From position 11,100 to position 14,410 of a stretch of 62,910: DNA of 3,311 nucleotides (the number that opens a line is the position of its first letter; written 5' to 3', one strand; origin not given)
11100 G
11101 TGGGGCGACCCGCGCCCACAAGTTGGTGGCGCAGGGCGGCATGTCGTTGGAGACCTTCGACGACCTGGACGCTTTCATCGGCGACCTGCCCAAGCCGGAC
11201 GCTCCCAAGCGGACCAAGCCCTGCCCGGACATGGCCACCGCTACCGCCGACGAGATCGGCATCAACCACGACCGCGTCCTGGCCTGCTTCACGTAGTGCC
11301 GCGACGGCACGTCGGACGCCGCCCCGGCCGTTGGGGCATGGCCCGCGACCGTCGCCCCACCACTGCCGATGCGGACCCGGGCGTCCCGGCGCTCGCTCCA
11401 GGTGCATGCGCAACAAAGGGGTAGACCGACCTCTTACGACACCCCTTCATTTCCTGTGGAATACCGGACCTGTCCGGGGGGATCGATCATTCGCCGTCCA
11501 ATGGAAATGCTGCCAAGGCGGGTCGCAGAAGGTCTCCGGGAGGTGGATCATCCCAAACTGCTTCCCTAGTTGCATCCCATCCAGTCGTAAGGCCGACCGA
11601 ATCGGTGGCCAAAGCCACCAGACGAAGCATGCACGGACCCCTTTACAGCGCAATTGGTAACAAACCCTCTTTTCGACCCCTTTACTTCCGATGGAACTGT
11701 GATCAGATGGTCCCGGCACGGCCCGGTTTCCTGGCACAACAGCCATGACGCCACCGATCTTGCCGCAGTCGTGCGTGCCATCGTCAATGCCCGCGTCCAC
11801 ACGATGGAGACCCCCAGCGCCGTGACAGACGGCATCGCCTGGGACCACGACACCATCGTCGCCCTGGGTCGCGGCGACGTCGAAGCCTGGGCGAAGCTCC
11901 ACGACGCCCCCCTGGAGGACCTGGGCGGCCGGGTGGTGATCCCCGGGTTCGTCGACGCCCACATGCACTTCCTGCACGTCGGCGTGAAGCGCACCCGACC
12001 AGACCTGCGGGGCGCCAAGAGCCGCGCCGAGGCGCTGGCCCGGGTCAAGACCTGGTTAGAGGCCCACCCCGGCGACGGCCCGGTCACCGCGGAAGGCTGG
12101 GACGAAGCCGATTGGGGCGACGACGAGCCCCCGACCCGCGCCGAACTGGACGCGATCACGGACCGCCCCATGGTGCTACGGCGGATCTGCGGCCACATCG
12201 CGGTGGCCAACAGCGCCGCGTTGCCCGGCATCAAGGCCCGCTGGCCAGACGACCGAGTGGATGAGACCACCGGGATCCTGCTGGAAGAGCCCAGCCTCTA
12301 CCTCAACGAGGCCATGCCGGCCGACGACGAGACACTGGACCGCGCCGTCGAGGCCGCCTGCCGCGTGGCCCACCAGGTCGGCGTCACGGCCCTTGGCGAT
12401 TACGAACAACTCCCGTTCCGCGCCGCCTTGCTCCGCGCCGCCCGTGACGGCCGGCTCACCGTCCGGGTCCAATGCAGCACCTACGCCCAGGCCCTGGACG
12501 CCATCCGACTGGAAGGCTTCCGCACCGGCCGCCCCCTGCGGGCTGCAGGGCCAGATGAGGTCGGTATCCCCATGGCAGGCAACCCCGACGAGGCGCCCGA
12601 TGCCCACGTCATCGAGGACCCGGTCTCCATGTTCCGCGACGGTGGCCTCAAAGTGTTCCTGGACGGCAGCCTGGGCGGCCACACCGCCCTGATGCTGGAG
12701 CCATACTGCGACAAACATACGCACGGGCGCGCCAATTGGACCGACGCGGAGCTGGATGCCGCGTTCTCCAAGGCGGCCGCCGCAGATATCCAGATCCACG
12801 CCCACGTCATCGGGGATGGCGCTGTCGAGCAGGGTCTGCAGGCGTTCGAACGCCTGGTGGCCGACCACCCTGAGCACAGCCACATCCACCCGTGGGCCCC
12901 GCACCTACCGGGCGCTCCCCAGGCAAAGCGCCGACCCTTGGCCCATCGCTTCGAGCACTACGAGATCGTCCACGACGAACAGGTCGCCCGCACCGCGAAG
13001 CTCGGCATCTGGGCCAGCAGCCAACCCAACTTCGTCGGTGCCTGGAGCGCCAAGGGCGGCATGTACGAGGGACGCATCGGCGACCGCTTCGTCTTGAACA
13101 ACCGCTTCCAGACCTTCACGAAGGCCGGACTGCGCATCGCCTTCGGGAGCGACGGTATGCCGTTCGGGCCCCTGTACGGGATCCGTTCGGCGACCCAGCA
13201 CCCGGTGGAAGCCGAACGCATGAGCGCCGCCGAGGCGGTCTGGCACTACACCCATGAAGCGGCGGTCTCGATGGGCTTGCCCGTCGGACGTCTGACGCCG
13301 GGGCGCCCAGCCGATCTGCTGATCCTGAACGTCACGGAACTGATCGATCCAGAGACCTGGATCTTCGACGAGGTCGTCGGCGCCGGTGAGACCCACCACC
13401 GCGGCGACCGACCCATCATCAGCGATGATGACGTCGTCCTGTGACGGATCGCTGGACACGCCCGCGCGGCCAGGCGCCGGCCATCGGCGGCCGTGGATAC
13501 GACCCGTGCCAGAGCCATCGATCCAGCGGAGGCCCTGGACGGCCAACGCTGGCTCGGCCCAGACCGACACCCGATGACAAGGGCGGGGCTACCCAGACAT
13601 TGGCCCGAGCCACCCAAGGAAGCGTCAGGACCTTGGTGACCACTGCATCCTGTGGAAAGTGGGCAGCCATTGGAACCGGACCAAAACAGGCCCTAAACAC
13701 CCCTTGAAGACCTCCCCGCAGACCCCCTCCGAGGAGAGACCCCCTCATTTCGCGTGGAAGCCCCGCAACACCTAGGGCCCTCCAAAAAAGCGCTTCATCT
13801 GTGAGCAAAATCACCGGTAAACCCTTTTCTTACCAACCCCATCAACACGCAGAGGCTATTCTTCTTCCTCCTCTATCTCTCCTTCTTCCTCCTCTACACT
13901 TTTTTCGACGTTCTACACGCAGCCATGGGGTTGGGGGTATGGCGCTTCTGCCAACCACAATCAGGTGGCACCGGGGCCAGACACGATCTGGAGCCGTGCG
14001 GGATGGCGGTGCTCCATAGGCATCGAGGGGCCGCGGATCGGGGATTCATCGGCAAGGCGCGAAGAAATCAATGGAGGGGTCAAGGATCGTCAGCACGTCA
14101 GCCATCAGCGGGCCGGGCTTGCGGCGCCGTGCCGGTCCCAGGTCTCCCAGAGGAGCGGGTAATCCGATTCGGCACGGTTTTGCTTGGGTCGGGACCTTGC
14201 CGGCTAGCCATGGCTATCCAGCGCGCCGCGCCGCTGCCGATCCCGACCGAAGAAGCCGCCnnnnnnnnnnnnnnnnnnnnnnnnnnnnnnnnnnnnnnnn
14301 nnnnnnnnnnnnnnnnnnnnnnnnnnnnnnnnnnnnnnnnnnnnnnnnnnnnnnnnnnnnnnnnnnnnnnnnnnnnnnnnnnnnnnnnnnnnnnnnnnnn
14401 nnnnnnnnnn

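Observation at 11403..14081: ORB-like repeat clusters flanking a low-GC polypyrimidine tract: candidate replication origin with no orc1/cdc6 gene in view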

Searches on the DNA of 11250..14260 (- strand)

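Call 28: search_rna_families(source=window, start=11250, end=14260, threshold=evalue, max_evalue=10, show_alignments=3)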
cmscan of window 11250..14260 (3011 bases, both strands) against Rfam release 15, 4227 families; matches with E-value up to 10: 4.
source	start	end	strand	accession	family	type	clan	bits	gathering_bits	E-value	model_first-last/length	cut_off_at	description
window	12319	12355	+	RF02163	sR-tMet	Gene; snRNA; snoRNA; CD-box;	-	22.8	50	0.59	1-72/72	no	Small nucleolar RNA sR-tMet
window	13718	13745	-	RF00502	TCV_Pr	Cis-reg;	-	17.7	40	5.3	1-34/34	no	Turnip crinkle virus (TCV) core promoter hairpin (Pr)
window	13783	13954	-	RF02142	HOXA11-AS1_6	Gene; lncRNA;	-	16.3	50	1.8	1-179/179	no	HOXA11 antisense RNA 1 conserved region 6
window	13840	13897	-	RF01306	sR52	Gene; snRNA; snoRNA; CD-box;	-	15.2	50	6.2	1-60/60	no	Small nucleolar RNA sR52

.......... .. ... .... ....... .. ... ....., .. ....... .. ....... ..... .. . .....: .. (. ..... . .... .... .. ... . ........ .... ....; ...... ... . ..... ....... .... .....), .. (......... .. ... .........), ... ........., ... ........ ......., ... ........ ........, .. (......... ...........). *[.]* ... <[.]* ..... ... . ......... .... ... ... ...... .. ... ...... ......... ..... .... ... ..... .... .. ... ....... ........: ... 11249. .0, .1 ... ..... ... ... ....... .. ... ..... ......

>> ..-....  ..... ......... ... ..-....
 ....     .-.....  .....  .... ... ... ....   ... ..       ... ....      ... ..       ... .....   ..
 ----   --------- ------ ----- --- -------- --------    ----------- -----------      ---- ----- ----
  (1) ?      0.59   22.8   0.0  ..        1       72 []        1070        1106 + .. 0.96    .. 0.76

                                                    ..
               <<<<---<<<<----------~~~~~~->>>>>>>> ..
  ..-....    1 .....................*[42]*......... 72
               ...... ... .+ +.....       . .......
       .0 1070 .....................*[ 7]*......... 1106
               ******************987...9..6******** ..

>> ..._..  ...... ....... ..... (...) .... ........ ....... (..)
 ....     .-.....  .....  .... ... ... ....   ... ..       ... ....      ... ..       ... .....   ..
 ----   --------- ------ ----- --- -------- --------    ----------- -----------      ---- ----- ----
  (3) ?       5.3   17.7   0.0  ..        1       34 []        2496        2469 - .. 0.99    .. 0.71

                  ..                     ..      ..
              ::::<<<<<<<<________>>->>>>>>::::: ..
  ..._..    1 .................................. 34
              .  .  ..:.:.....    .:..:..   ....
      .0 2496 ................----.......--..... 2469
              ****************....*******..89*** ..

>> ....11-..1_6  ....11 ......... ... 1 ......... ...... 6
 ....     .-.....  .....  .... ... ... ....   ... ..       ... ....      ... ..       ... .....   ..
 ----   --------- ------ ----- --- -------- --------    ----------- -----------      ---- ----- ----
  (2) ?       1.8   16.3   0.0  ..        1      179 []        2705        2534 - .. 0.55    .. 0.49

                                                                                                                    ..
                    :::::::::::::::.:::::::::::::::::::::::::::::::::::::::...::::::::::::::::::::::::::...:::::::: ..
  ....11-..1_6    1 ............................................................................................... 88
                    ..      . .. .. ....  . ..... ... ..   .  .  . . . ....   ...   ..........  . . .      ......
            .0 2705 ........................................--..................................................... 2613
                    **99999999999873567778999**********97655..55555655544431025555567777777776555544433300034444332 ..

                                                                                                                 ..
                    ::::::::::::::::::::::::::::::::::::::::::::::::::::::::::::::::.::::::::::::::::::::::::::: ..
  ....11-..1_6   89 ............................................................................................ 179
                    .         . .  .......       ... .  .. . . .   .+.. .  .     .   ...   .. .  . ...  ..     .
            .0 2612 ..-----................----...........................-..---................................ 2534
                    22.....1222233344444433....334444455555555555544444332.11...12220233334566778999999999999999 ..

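Call 71: build_rna_model(alignment_id=A5)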
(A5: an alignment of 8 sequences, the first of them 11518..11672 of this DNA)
Model R1 built from alignment A5 (8 sequences, 165 columns); structure: RNAalifold consensus.
model positions 155; base pairs 23; branch points 2; effective number of sequences 3.1; information 0.59 bits per position. Calibrated on 0.2 Mb of random sequence (short: E-values are rough).
structure used (alignment columns):
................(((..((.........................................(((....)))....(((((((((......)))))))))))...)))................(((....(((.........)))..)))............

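Call 72: search_with_rna_model(model_id=R1, sources=[window, L001, L002, L003, L004, L005, L006, L007, L008, L009, L010, L011, L012, L013, L014, L015, L016, L017, L018, L019, L020, L021, L022], max_evalue=1, make_alignment=true)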
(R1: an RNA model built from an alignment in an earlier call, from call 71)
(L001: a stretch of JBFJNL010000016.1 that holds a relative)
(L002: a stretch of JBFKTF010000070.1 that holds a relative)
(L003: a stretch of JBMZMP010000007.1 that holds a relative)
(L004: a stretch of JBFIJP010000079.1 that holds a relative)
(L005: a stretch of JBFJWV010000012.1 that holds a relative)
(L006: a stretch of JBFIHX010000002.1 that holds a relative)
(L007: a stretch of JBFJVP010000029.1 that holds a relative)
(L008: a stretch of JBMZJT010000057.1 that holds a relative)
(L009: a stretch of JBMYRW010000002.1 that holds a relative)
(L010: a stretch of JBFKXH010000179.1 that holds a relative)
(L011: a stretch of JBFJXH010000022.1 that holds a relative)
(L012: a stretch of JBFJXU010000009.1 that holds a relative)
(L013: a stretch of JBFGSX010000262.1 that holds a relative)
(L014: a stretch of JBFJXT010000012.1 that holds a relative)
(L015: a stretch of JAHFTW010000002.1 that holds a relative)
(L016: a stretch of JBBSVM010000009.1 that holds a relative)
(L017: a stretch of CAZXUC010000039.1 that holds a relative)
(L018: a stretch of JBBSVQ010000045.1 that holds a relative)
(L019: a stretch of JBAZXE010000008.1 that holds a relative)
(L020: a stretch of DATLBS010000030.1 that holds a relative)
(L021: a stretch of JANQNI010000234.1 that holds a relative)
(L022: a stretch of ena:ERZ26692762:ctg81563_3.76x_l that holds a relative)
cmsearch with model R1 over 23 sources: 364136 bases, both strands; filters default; matches with E-value up to 1: 17.
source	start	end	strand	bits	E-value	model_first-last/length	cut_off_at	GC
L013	728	880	-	161.3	3.7e-44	1-155/155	no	0.58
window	11520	11672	-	155.6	1.6e-42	1-155/155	no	0.56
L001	11094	11246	-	153.7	5.6e-42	1-155/155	no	0.59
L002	1663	1811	-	131.2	1.5e-35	1-155/155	no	0.6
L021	647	798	-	129.9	3.5e-35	1-155/155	no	0.62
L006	11198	11352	-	127.2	2.1e-34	1-155/155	no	0.57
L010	2861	3014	-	125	8.7e-34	1-155/155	no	0.57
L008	6104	6258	-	108.8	3.6e-29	1-155/155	no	0.63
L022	7288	7443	-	71.1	2.1e-18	1-155/155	no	0.62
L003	11099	11251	-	32.3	2.6e-07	1-155/155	no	0.49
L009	16331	16502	-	23.9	6.4e-05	1-155/155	no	0.66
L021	814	899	+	22.9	0.00013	1-155/155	no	0.7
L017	9750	9896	-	18.9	0.0017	1-155/155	no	0.62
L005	1588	1738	-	16.3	0.0093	1-155/155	no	0.62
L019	18122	18282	-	12.3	0.13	1-155/155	no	0.61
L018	15517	15659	-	12.2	0.14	1-155/155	no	0.67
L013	1606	1621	+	10.1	0.55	75-90/155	no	0.75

Alignment A7: 17 matches aligned to the model, 241 columns, each read 5' to 3' on its own strand. Consensus structure (alignment columns), stored with it:
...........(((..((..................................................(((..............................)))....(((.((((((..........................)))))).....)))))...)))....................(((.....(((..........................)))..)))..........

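Call 92: search_dna_similar(query=window:13445-14210:+, collection=plasmids, mode=distant, max_rows=5)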
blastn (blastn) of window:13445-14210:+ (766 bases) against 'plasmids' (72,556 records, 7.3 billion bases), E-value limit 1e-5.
No match.

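Call 93: search_dna_similar(query=window:13445-14210:+, collection=phages, mode=distant, max_rows=5)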
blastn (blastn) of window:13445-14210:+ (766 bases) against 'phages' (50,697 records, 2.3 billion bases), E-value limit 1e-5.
No match.

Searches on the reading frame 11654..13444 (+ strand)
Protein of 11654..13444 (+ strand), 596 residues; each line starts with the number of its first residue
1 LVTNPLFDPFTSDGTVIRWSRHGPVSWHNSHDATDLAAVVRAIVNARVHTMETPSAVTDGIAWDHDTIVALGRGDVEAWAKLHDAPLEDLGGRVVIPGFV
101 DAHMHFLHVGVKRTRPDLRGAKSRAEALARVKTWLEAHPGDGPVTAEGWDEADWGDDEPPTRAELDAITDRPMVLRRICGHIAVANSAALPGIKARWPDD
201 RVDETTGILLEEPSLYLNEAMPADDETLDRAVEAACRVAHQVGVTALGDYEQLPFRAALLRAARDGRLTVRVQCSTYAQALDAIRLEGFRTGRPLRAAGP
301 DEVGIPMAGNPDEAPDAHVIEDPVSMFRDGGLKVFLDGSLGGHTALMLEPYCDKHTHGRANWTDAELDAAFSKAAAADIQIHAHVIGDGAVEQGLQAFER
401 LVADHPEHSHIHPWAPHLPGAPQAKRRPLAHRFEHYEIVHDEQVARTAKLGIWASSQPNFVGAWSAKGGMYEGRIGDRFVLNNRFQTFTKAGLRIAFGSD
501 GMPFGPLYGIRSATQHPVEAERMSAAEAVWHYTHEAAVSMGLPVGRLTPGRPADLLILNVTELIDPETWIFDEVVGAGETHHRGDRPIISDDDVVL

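Call 8: search_protein_families(library=pfam, proteins=[window:11654-13444:+], max_evalue=0.01)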
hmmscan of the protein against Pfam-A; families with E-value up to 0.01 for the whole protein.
window:11654-13444:+ (596 aa): 2 families
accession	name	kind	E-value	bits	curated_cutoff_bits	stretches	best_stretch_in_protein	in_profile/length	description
PF07969.17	Amidohydro_3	-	4.1e-67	228.1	29.7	1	89-564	4-446/472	Amidohydrolase family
PF01979.26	Amidohydro_1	-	2.5e-11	43.9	25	1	490-560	240-320/345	Amidohydrolase family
